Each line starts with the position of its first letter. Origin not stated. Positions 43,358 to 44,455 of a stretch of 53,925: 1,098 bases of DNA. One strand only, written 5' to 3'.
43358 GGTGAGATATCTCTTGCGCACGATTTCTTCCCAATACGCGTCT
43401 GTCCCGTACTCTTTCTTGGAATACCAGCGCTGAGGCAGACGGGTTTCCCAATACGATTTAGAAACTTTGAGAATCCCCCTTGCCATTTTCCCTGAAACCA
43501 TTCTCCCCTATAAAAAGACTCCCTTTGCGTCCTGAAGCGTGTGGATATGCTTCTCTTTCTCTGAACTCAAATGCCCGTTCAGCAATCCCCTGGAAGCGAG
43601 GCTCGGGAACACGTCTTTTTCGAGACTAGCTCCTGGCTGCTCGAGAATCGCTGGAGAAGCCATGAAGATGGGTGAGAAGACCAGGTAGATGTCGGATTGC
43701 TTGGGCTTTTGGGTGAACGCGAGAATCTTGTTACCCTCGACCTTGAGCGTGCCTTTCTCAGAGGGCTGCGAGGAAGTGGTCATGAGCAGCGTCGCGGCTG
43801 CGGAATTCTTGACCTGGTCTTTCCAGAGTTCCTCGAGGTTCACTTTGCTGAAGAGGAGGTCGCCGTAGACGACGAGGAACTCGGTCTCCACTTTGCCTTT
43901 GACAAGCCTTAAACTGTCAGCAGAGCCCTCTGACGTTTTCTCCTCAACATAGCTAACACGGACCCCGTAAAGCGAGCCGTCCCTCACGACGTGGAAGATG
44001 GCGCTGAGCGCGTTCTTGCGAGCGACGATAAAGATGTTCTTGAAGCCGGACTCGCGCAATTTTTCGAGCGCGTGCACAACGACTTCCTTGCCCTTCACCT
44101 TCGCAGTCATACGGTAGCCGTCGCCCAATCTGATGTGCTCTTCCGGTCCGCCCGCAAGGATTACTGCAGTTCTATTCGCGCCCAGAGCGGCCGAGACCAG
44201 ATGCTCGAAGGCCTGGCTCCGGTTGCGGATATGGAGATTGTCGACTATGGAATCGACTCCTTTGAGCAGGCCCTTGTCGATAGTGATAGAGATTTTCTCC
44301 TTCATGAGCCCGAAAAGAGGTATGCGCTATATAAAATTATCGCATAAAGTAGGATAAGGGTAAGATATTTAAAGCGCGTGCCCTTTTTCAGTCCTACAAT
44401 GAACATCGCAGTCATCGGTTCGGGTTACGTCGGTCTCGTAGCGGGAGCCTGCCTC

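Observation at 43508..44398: RHH DNA-binding domain fused to a sugar-nucleotidyltransferase fold, divergent from the nucleotide-sugar operon: candidate NDP-sugar-sensing regulator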

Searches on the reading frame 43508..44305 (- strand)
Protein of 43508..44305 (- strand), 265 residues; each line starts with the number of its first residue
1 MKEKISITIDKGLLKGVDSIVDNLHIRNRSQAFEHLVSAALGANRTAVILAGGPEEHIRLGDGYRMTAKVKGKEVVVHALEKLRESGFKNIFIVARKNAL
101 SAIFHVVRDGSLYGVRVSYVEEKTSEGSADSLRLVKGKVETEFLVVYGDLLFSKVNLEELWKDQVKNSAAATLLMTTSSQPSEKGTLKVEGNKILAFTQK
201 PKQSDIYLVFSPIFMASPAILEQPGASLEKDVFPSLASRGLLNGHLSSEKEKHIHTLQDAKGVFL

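Call 3: search_protein_families(library=pfam, proteins=[window:43508-44305:-], max_evalue=0.1)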
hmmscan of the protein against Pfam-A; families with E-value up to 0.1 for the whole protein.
window:43508-44305:- (265 aa): 4 families
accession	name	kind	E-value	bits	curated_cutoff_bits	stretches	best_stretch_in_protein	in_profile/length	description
PF00483.29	NTP_transferase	-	5.8e-14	52.7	21.2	1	70-222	27-186/245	Nucleotidyl transferase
PF12804.13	NTP_transf_3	-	3.6e-08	34.2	27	1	47-181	1-127/160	MobA-like NTP transferase domain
PF02390.23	Methyltransf_4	-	0.023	14.6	24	1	74-119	36-80/173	Putative methyltransferase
PF01402.27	RHH_1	-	0.059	13.8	20.5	0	5-41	2-37/39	Ribbon-helix-helix protein, copG family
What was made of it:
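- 43511..44173 (-): Sugar-1-phosphate nucleotidyltransferase-fold domain (aa 45-265), proposed ligand sensor. PF00483 E=5.8e-14 (call 3).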

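Call 4: search_protein_families(library=ncbifam, proteins=[window:43508-44305:-], max_evalue=0.1)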
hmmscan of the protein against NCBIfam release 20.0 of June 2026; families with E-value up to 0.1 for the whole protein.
window:43508-44305:- (265 aa): 22 families
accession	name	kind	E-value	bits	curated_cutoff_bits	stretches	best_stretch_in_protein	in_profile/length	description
TIGR03992.1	Arch_glmU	subfamily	2.5e-18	66.2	292.1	1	65-222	23-174/393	bifunctional sugar-1-phosphate nucleotidylyltransferase/acetyltransferase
TIGR01208.1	rmlA_long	equivalog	4e-15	55.6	320.25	1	67-222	24-180/353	glucose-1-phosphate thymidylyltransferase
NF041313.1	UDPGP_AglF_Halo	equivalog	1.1e-14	54.5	400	1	47-222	3-180/234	UTP--glucose-1-phosphate uridylyltransferase AglF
NF052502.1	man1P_GTase_Rv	exception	2.5e-12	46.3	440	1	69-246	27-209/352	mannose-1-phosphate guanylyltransferase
NF045761.1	NAMPUrTaseMurU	equivalog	4.2e-11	43.1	250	1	49-232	5-189/226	N-acetylmuramate alpha-1-phosphate uridylyltransferase MurU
NF041173.1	Sug_nt_acttase_Thmprot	equivalog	8.9e-11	41.3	600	1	69-221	27-173/405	bifunctional sugar-1-phosphate nucleotidylyltransferase/acetyltransferase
NF041135.1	IPPtranDIPPsyn_Thcocales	equivalog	8.1e-09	35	580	1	46-160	2-112/419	bifunctional L-myo-inositol-1-phosphate cytidylyltransferase/CDP-L-myo-inositol myo-inositolphosphotransferase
TIGR01207.1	rmlA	equivalog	1.2e-08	34.4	360.65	1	70-204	27-163/286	glucose-1-phosphate thymidylyltransferase RfbA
TIGR02623.1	G1P_cyt_trans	equivalog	1.4e-08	34.5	300.25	1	116-259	94-237/255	glucose-1-phosphate cytidylyltransferase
NF010934.1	PRK14354.1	equivalog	4.1e-06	25.6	450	1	47-186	2-137/447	bifunctional UDP-N-acetylglucosamine diphosphorylase/glucosamine-1-phosphate N-acetyltransferase GlmU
NF010933.0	PRK14353.1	equivalog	3.7e-05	22.5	505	1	44-199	5-158/453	bifunctional UDP-N-acetylglucosamine diphosphorylase/glucosamine-1-phosphate N-acetyltransferase GlmU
NF012024.0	PRK15480.1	equivalog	5.3e-05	22.5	588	1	69-205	30-168/292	glucose-1-phosphate thymidylyltransferase RfbA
NF010932.0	PRK14352.1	equivalog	0.00013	20.8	611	1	45-186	7-148/488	bifunctional UDP-N-acetylglucosamine diphosphorylase/glucosamine-1-phosphate N-acetyltransferase GlmU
NF049965.1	GlMnHpPGnyltfHddC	equivalog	0.0016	18.1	300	1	47-204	3-156/221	D-glycero-D-manno-heptose 1-phosphate guanosyltransferase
TIGR02793.1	nikR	equivalog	0.0055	17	175.45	1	4-43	2-41/129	nickel-responsive transcriptional regulator NikR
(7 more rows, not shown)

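Call 5: search_solved_structures(query=window:43508-44305:-, max_evalue=1, show_alignments=3)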
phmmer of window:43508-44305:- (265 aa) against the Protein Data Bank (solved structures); distinct sequences matched with E-value up to 1: 38.
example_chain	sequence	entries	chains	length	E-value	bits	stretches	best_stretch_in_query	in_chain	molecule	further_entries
3hl3_A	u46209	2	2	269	5.4e-08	35.8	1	70-215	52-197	Glucose-1-phosphate thymidylyltransferase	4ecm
7x8j_A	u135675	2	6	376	4.5e-06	29.5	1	71-240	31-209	Mannose-1-phosphate guanylyltransferase 1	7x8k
8yre_D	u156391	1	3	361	4.5e-06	29.5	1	71-240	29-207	Mannose-1-phosphate guanylyltransferase 1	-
7d72_K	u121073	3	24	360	5.3e-06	29.3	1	72-242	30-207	Mannose-1-phosphate guanyltransferase beta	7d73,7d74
1lvw_A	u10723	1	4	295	7.5e-05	25.5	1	42-206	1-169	glucose-1-phosphate thymidylyltransferase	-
1mp3_A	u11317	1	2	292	0.00014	24.6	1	45-220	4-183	GLUCOSE-1-PHOSPHATE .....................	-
1mp5_A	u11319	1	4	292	0.00019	24.2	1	45-222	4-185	Y177F VARIANT OF S. ENTERICA RmlA BOUND TO UDP-GLUCOSE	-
1mc3_A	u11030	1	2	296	0.00023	23.9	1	43-214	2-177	GLUCOSE-1-PHOSPHATE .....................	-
3zlk_A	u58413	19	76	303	0.00026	23.7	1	40-206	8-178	GLUCOSE-1-PHOSPHATE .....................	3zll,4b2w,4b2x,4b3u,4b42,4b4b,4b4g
1h5s_D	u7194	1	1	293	0.00027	23.7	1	47-204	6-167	Glucose-1-phosphate thymidylyltransferase 1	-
9dqf_A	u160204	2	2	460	0.00028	23.7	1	44-187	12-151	Bifunctional protein GlmU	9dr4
1h5s_A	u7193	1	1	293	0.00031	23.5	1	47-211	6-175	Glucose-1-phosphate thymidylyltransferase 1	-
3pkq_A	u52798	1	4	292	0.00032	23.5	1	45-219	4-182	Glucose-1-phosphate thymidylyltransferase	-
4ho0_A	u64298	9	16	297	0.00032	23.4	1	69-206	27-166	Glucose-1-phosphate thymidylyltransferase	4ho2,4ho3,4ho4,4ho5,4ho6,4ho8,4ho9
1iim_A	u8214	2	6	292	0.00034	23.4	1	45-219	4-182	glucose-1-phosphate thymidylyltransferase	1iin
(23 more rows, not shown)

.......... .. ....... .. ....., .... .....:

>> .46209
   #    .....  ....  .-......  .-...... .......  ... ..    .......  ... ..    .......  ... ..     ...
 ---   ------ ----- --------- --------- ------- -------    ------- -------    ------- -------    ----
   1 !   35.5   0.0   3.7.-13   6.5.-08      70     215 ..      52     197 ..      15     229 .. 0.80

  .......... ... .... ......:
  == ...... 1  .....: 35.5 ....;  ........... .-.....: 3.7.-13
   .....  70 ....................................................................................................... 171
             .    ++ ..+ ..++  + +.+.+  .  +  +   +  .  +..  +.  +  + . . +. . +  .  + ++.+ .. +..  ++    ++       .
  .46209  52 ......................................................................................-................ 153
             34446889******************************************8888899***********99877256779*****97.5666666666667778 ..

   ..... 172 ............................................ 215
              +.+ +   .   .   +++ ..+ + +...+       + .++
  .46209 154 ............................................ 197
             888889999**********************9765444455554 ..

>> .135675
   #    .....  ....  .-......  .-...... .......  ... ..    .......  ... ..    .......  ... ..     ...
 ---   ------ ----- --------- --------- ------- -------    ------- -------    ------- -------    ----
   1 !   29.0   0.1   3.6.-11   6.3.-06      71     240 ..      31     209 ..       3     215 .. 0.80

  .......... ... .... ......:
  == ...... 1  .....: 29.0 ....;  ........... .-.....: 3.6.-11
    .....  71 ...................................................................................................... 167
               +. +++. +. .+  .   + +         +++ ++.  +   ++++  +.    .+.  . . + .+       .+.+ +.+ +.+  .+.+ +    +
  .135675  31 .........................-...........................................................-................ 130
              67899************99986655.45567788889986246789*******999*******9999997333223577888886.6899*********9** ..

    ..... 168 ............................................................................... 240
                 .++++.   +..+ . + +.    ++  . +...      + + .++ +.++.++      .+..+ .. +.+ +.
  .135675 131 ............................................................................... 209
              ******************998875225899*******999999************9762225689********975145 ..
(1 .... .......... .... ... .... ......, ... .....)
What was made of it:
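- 43508..44305 (-): RHH-NT regulator gene (265 aa plus stop). Domain hits in calls 3, 4, 5.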

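Call 6: find_homologous_proteins(query=window:43508-44305:-, max_evalue=0.001)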
Query window:43508-44305:- (265 aa): 633 proteins with E <= 0.001 among 1916 candidates; the best 120 are listed.
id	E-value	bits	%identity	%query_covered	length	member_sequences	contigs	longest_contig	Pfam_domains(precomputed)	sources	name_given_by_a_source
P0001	5.1e-165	565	100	100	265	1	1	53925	PF00483.30,PF12804.14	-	-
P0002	1.3e-118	413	68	98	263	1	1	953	PF00483.30,PF12804.14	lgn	-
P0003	5.7e-118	411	69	99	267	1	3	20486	PF00483.30,PF12804.14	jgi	jgi:NDP-sugar pyrophosphorylase family protein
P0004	3.5e-117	408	68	98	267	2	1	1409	PF00483.30,PF12804.14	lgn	-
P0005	1.4e-116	406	68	98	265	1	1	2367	PF00483.30,PF12804.14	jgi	jgi:NDP-sugar pyrophosphorylase family protein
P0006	2.1e-115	402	68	98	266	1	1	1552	PF00483.30,PF12804.14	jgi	jgi:NDP-sugar pyrophosphorylase family protein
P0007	6.9e-115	401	67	98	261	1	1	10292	PF00483.30,PF12804.14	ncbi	-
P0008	9.6e-115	400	67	98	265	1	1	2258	PF00483.30,PF12804.14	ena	-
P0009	1.1e-114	400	66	99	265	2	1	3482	PF00483.30,PF12804.14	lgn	-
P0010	1.8e-114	399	66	98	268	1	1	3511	PF00483.30,PF12804.14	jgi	jgi:NDP-sugar pyrophosphorylase family protein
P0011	2.3e-114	399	67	99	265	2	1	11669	PF00483.30,PF12804.14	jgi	jgi:NDP-sugar pyrophosphorylase family protein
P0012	3.9e-113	395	68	98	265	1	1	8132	PF00483.30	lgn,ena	-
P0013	2.2e-112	392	66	98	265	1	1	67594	PF00483.30,PF12804.14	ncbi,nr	ncbi:hypothetical protein GOV09_02355 [Candidatus Woesearchaeota archaeon]|nr:hypothetical protein [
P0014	5.1e-112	391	65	98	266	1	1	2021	PF00483.30,PF12804.14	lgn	-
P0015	5.2e-112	391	66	98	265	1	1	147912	PF00483.30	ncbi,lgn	-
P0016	3.7e-110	385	64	98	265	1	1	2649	PF00483.30,PF12804.14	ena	-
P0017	4.5e-110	385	64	98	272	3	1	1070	PF00483.30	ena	-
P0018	1.0e-109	384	65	98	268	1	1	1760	PF00483.30,PF12804.14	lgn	-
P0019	1.5e-109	383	63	98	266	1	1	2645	PF00483.30,PF12804.14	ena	-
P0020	6.2e-109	381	68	94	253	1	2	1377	PF00483.30,PF12804.14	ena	-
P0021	8.6e-108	377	66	98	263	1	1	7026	PF00483.30,PF12804.14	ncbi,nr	ncbi:NTP transferase domain-containing protein [Candidatus Woesearchaeota archaeon]|nr:NTP transfera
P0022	1.9e-107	376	52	97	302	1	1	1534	PF00483.30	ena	-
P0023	2.3e-106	373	64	98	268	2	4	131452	PF00483.30,PF12804.14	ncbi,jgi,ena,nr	ncbi:hypothetical protein J4401_02675 [Candidatus Woesearchaeota archaeon]|nr:hypothetical protein [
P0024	5.7e-106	371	63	99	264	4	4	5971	PF00483.30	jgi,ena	-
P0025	7.1e-106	371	64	94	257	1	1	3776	PF00483.30,PF12804.14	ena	-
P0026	2.3e-104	366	65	97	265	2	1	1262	PF00483.30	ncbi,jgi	-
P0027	3.0e-104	366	63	99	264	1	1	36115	PF00483.30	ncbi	-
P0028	5.0e-104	365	62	99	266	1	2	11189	PF00483.30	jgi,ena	-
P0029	5.4e-104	365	64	98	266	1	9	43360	PF00483.30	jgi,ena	-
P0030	5.5e-104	365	64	97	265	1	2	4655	PF00483.30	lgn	-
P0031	6.5e-104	365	64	97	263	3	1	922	PF00483.30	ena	-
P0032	8.3e-104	364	62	99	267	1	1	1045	PF00483.30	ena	-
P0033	1.0e-103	364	63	97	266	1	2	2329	PF00483.30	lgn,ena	-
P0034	1.0e-103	364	63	97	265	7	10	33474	PF00483.30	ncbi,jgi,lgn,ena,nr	ncbi:hypothetical protein J4448_06095 [Candidatus Woesearchaeota archaeon]|nr:hypothetical protein [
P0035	1.1e-103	364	64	95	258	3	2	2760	PF00483.30,PF12804.14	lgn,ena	-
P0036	1.5e-103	363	61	98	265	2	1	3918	PF00483.30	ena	-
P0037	1.8e-103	363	63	97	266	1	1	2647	PF00483.30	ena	-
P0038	1.9e-103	363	61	98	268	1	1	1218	PF00483.30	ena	-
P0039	2.0e-103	363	63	99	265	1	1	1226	PF00483.30,PF12804.14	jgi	-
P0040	2.5e-103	363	62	99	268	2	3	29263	PF00483.30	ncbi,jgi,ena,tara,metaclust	jgi:NDP-sugar pyrophosphorylase family protein|tara:strand:- start:1269 stop:2075 length:807 start_c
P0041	2.9e-103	362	64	97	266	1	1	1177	PF00483.30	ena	-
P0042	3.0e-103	362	62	98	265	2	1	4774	PF00483.30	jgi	jgi:NDP-sugar pyrophosphorylase family protein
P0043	3.3e-103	362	61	97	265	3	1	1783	PF00483.30,PF12804.14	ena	-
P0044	3.3e-103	362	62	99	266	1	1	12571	PF00483.30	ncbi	-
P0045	3.4e-103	362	62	99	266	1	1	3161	PF00483.30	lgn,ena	-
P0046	3.6e-103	362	63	97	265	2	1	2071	PF00483.30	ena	-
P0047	3.8e-103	362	63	97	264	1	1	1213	PF00483.30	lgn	-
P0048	4.8e-103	362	62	99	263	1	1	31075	PF00483.30,PF12804.14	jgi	jgi:NDP-sugar pyrophosphorylase family protein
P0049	5.7e-103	362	63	97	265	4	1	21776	PF00483.30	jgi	jgi:NDP-sugar pyrophosphorylase family protein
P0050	5.8e-103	362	63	97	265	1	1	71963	PF00483.30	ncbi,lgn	-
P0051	7.6e-103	361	61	97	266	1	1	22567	PF00483.30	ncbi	-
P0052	9.7e-103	361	61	98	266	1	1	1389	PF00483.30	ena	-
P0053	1.1e-102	361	62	99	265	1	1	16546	PF00483.30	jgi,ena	-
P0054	1.5e-102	360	62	99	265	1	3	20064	PF00483.30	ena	-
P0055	1.6e-102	360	62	99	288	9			PF00483.30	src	-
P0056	1.6e-102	360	60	99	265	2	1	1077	PF00483.30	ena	-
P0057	1.6e-102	360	63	97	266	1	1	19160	PF00483.30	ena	-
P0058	1.6e-102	360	62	98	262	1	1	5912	PF00483.30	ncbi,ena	-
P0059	1.7e-102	360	62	99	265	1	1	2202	PF00483.30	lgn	-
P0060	1.7e-102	360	62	97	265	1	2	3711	PF00483.30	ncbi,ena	-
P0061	1.8e-102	360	61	99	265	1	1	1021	PF00483.30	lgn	-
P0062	2.0e-102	360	61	97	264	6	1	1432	PF00483.30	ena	-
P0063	2.6e-102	359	62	98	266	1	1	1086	PF00483.30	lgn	-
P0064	2.7e-102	359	62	97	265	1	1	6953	PF00483.30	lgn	-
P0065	3.1e-102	359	62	98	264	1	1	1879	PF00483.30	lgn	-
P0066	3.8e-102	359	64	97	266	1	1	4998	PF00483.30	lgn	-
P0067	3.9e-102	359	62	97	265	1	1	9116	PF00483.30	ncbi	-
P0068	3.9e-102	359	60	99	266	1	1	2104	PF00483.30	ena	-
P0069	4.0e-102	359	61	98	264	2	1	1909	PF00483.30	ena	-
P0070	4.2e-102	359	62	98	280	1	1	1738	PF00483.30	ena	-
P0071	4.5e-102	359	61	99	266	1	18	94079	PF00483.30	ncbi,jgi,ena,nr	ncbi:hypothetical protein J4234_04355 [Candidatus Woesearchaeota archaeon]|nr:hypothetical protein [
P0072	4.8e-102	359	61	97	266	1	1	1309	PF00483.30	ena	-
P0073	5.2e-102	358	62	98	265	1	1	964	PF00483.30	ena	-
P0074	5.3e-102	358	63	97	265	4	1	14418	PF00483.30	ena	-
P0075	5.9e-102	358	63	97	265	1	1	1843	PF00483.30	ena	-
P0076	5.9e-102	358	62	97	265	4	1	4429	PF00483.30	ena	-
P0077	6.0e-102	358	62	98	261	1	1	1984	PF00483.30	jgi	jgi:NDP-sugar pyrophosphorylase family protein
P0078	7.2e-102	358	62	97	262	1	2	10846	PF00483.30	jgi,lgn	-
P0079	7.3e-102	358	61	97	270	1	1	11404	PF00483.30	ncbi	-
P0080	8.2e-102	358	61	97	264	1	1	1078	PF00483.30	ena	-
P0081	8.8e-102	358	62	97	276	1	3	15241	PF00483.30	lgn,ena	-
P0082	9.1e-102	358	63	97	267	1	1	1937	PF00483.30,PF12804.14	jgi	jgi:NDP-sugar pyrophosphorylase family protein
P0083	9.2e-102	358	59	99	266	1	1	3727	PF00483.30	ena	-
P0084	9.7e-102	358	63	97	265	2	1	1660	PF00483.30,PF12804.14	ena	-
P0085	1.1e-101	357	62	97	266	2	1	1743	PF00483.30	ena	-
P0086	1.2e-101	357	60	99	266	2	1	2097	PF00483.30,PF12804.14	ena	-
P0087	1.2e-101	357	61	97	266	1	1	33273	PF00483.30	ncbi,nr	ncbi:hypothetical protein HYX04_04115 [Candidatus Woesearchaeota archaeon]|nr:hypothetical protein [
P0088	1.2e-101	357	61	97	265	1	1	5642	PF00483.30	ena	-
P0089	1.2e-101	357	60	99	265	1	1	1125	PF00483.30,PF12804.14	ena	-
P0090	1.2e-101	357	63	97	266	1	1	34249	PF00483.30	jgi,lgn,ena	-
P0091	1.2e-101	357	61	98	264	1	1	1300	PF00483.30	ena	-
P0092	1.3e-101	357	63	97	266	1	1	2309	PF00483.30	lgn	-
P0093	1.4e-101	357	63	97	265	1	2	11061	PF00483.30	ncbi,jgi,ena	-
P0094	1.7e-101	357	62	99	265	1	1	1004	PF00483.30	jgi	jgi:NDP-sugar pyrophosphorylase family protein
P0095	1.7e-101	357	62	97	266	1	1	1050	PF00483.30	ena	-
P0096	1.7e-101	357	62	97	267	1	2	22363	PF00483.30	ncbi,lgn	-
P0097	1.8e-101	357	61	97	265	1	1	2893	PF00483.30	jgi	-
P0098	1.9e-101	357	62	97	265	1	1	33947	PF00483.30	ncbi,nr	ncbi:hypothetical protein HYX05_02435 [Candidatus Woesearchaeota archaeon]|nr:hypothetical protein [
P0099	1.9e-101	357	63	97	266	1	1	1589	PF00483.30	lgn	-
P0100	2.2e-101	356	62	98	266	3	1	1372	PF00483.30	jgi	jgi:NDP-sugar pyrophosphorylase family protein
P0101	2.3e-101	356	62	99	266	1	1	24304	PF00483.30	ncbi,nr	ncbi:hypothetical protein HY637_00730 [Candidatus Woesearchaeota archaeon]|nr:hypothetical protein [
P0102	2.7e-101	356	61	97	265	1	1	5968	PF00483.30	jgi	-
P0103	3.1e-101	356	63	96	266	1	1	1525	PF00483.30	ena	-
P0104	3.2e-101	356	62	98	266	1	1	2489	PF00483.30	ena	-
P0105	4.0e-101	356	59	99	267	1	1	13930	PF00483.30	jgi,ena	-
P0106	4.3e-101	355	64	97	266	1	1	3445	PF00483.30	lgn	-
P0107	4.3e-101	355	62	98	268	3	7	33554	PF00483.30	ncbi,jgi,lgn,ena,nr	ncbi:MAG TPA: sugar phosphate nucleotidyltransferase [Candidatus Nanoarchaeia archaeon]|nr:sugar pho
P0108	4.8e-101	355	61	99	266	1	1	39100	PF00483.30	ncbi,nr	ncbi:hypothetical protein HYX07_01180 [Candidatus Woesearchaeota archaeon]|nr:hypothetical protein [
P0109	5.0e-101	355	63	98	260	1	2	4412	PF00483.30,PF12804.14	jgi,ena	-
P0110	5.3e-101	355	61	97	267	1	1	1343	PF00483.30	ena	-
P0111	5.7e-101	355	63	97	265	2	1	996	PF00483.30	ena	-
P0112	6.0e-101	355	60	99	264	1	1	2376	PF00483.30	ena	-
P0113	6.1e-101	355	62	98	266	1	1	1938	PF00483.30,PF12804.14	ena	-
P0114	7.1e-101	355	61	99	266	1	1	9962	PF00483.30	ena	-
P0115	7.5e-101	355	60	98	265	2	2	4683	PF00483.30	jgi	-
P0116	7.8e-101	355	63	97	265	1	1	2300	PF00483.30,PF12804.14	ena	-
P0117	7.8e-101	355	60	98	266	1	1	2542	PF00483.30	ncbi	-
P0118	7.9e-101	355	61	99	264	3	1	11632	PF00483.30,PF12804.14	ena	-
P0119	8.1e-101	355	60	99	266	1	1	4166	PF00483.30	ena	-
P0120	8.2e-101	354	61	97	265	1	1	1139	PF00483.30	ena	-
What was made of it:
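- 43508..44305 (-): More than 600 close homologs of uniform length (call 6).
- Public annotations call it an NDP-sugar pyrophosphorylase family protein or a hypothetical protein (call 6).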
